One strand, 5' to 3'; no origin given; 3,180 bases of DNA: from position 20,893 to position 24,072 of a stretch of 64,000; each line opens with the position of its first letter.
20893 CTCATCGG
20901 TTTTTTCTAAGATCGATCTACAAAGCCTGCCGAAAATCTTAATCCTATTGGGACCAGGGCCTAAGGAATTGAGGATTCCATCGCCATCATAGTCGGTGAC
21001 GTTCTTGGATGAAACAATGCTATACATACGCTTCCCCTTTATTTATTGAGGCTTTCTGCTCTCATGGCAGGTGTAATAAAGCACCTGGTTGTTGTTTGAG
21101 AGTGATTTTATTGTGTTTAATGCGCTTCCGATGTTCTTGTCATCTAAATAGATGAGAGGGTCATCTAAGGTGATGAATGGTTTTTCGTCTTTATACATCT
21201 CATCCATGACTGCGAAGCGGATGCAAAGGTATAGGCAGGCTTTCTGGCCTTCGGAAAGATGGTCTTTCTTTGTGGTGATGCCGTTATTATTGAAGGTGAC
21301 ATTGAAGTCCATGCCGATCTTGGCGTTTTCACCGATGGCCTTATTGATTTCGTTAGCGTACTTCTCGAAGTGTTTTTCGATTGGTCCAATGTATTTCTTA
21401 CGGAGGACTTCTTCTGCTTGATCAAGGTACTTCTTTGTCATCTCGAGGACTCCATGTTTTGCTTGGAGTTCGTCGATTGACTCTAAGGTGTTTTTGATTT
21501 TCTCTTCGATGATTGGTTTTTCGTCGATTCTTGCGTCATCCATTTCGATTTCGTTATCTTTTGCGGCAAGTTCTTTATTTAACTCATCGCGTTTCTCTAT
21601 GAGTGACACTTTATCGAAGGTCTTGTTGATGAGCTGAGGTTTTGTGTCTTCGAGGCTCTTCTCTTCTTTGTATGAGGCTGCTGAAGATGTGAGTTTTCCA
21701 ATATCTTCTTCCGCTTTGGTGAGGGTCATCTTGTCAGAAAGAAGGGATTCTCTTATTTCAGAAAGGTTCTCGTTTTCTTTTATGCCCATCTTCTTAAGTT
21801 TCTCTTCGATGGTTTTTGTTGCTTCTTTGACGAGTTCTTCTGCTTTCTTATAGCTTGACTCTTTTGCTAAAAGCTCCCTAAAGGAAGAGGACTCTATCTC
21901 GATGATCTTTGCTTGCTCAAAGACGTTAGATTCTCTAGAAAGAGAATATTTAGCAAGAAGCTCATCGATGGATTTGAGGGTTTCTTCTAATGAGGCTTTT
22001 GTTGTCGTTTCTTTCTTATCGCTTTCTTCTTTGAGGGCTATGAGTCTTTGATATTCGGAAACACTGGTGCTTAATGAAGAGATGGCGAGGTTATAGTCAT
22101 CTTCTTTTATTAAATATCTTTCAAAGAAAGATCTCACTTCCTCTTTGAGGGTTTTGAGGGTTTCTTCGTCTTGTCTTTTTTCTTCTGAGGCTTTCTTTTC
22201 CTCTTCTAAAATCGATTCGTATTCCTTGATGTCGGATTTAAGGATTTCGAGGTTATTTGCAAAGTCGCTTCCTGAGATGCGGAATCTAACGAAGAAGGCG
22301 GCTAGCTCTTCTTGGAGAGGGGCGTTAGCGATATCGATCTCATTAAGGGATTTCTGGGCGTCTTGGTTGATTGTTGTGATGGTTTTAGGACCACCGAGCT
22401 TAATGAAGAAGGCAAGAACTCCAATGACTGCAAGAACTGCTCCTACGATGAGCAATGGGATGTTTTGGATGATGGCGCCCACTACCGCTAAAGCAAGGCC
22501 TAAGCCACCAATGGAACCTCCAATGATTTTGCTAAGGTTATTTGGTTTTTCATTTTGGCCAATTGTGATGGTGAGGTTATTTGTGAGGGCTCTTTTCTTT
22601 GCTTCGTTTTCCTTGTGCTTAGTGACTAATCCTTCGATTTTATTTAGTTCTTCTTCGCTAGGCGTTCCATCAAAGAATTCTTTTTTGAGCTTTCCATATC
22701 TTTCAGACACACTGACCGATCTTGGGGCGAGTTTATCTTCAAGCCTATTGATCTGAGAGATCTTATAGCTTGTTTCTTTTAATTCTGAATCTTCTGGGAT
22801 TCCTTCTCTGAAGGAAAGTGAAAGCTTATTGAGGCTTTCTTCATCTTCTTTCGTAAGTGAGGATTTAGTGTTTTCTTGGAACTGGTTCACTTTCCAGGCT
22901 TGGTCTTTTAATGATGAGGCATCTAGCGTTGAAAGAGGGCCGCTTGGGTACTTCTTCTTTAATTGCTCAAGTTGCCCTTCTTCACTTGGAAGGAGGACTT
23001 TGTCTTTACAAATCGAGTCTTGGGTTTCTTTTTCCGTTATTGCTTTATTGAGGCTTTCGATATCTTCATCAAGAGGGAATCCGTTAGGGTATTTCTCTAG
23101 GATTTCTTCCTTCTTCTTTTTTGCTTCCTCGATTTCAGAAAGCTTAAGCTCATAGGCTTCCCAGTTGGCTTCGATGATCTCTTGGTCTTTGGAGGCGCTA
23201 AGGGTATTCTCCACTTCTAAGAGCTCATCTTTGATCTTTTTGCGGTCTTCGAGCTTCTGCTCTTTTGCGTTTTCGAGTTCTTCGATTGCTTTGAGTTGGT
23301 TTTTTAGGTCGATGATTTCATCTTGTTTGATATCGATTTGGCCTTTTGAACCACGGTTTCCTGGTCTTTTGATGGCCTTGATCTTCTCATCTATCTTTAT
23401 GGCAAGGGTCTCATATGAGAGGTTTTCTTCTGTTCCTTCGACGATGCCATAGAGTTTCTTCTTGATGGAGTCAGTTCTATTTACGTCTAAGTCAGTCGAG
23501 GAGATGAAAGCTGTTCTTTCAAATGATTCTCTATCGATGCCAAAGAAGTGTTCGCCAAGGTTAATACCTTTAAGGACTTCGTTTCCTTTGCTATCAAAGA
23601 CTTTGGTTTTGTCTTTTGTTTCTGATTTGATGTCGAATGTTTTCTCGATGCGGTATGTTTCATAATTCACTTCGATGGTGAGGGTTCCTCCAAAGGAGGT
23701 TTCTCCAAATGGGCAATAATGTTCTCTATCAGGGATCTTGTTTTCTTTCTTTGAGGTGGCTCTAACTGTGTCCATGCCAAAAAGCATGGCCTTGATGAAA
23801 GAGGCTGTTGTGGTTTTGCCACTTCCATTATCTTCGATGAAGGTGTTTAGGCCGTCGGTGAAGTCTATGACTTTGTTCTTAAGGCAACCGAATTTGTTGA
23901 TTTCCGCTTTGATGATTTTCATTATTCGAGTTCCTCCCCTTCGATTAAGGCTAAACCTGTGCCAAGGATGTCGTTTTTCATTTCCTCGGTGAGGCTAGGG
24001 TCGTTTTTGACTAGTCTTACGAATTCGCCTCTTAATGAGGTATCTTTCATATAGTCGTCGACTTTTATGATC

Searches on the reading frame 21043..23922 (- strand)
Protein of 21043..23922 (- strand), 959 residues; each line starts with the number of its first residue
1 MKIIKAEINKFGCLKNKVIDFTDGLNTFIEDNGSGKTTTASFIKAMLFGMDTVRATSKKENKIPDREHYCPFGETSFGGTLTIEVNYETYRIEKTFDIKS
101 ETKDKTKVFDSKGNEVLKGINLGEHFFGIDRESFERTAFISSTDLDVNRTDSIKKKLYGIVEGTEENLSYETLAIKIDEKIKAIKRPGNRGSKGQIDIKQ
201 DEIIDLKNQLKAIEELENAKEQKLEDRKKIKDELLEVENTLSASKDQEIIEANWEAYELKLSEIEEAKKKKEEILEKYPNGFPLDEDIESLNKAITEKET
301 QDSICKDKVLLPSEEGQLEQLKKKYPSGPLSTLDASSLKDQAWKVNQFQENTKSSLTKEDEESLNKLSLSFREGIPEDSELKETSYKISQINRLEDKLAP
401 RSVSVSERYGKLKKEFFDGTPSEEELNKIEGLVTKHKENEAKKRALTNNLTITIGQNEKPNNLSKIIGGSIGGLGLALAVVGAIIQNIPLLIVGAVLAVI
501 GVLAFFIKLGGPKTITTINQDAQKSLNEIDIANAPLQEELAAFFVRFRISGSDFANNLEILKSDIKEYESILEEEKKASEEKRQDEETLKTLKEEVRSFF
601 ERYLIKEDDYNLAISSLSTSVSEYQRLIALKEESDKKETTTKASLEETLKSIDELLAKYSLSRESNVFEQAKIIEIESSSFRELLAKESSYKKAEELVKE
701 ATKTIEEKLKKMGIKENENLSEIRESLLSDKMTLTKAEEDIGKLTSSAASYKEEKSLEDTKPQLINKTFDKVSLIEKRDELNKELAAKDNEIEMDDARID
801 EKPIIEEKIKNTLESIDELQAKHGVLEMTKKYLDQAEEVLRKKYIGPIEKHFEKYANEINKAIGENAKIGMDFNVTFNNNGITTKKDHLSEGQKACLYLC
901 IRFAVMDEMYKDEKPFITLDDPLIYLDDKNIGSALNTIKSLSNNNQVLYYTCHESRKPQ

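Call 45: search_protein_families(library=pfam, proteins=[window:21043-23922:-])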
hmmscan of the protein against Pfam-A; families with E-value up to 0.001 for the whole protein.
window:21043-23922:- (959 aa): 2 families
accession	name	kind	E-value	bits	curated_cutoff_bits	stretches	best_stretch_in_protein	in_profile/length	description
PF02463.25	SMC_N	-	9.8e-11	41.9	40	1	622-953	59-198/220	RecF/RecN/SMC N terminal domain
PF13175.12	AAA_15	-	3e-07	30.8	32.1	1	1-277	1-256/374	AAA ATPase domain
